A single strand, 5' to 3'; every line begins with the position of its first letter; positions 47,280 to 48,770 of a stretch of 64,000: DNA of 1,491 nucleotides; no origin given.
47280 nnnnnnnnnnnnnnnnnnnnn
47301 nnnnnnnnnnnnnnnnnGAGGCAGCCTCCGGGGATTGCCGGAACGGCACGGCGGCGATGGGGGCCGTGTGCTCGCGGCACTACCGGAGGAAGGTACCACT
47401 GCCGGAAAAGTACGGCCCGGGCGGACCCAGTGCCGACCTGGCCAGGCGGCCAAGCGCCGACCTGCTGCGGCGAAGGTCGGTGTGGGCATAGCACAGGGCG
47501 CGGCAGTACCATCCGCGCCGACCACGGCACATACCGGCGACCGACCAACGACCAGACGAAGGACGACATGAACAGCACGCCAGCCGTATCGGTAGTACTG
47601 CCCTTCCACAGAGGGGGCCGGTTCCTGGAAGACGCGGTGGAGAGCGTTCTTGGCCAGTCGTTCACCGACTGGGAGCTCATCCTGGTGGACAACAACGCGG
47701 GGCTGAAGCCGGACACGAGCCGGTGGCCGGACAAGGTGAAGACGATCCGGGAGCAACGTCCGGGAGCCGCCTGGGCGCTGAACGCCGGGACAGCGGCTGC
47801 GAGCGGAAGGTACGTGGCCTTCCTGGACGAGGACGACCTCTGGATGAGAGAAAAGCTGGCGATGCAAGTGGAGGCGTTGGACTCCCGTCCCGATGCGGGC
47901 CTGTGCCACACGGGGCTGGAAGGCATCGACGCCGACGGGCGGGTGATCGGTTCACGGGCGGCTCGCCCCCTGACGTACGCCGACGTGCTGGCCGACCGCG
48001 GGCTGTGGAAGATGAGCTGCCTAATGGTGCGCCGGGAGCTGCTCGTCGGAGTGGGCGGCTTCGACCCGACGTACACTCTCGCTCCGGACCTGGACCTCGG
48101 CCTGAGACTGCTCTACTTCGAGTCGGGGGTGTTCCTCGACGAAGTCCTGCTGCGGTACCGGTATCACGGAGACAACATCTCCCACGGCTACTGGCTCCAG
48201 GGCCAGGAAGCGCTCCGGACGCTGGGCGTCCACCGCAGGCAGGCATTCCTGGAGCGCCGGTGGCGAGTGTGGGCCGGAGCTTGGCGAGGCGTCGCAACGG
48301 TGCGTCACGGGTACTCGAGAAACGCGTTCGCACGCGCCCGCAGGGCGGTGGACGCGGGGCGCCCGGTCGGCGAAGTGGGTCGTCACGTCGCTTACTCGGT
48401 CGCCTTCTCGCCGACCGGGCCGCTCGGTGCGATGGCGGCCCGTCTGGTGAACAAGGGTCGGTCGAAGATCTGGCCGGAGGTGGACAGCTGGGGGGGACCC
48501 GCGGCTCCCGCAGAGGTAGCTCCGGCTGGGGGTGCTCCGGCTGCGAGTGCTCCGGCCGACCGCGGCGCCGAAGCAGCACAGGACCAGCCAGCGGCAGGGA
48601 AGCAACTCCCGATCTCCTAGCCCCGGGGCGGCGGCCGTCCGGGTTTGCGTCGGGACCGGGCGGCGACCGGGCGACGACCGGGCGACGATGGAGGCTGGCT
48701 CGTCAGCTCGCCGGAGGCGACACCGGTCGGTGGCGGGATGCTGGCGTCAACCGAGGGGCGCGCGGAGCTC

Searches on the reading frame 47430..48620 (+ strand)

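Call 3: search_protein_families(library=pfam, proteins=[window:47430-48620:+], max_evalue=0.01)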
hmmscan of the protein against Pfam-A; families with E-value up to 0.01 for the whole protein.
window:47430-48620:+ (396 aa): 3 families
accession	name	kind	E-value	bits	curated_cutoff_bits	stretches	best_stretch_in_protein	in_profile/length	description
PF00535.33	Glycos_transf_2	-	1.1e-19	71.4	23.3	1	54-160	1-113/168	Glycosyl transferase family 2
PF10111.15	Glyco_tranf_2_2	-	1.2e-06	28.7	27.3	1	111-251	67-223/276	Glycosyltransferase like family 2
PF13641.12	Glyco_tranf_2_3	-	1.2e-05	25.9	27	1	51-178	1-137/230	Glycosyltransferase like family 2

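Call 4: search_protein_families(library=ncbifam, proteins=[window:47430-48620:+], max_evalue=0.01)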
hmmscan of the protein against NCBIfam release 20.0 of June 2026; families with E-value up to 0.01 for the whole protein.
window:47430-48620:+ (396 aa): 15 families
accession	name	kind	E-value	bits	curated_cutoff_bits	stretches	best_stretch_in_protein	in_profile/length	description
NF047683.1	TeichurnBiosyTuaG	equivalog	6.2e-24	85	400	1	48-257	3-217/252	teichuronic acid biosynthesis protein TuaG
NF053739.1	GlytfEpsEBac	equivalog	7.7e-18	64.4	450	1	51-234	1-190/265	glycosyltransferase EpsE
NF007482.0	PRK10073.1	equivalog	3.2e-13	49.4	423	1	47-139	2-99/334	glycosyltransferase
NF041875.1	EPS_EpsD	equivalog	2.5e-12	46.8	370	2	53-143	1-97/325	exopolysaccharide biosynthesis glycosyltransferase EpsD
TIGR03965.1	mycofact_glyco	equivalog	6.5e-12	45.1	280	1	47-137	70-166/467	mycofactocin biosynthesis glycosyltransferase MftF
TIGR03937.1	PgaC_IcaA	equivalog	5.1e-09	35.6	422.3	1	39-158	33-158/407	poly-beta-1,6-N-acetyl-D-glucosamine synthase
NF050050.1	ProtGlycPglI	equivalog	3.7e-08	33.1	500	1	51-149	2-107/306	GalNAc(5)-diNAcBac-PP-undecaprenol beta-1,3-glucosyltransferase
NF038302.1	EPS_HpsE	equivalog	2.2e-07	30.2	300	1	54-158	4-119/307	hormogonium polysaccharide biosynthesis glycosyltransferase HpsE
TIGR04017.1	WcaA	equivalog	1.8e-06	27.8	495.75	1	49-148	3-108/279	colanic acid biosynthesis glycosyltransferase WcaA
NF007453.0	PRK10018.1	equivalog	2.8e-06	27.2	382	1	48-147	3-108/280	colanic acid biosynthesis glycosyltransferase WcaA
TIGR04283.1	glyco_like_mftF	equivalog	3.8e-06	26.7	182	1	53-229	1-171/221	TIGR04283 family arsenosugar biosynthesis glycosyltransferase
NF041394.1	GtaseAglG_Halo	equivalog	1.4e-05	24.5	440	1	53-152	3-109/304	glucosyl-dolichyl phosphate glucuronosyltransferase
NF038299.1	EPS_HpsN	equivalog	1.7e-05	24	425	1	51-158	1-114/317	hormogonium polysaccharide biosynthesis glycosyltransferase HpsN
TIGR03111.1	glyc2_xrt_Gpos1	hypoth_equivalog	0.0032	16.3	363.95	1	42-156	40-162/439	TIGR03111 family XrtG-associated glycosyltransferase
TIGR03469.1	HpnB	hypoth_equivalog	0.0096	15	379.25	0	42-90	32-84/386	hopene-associated glycosyltransferase HpnB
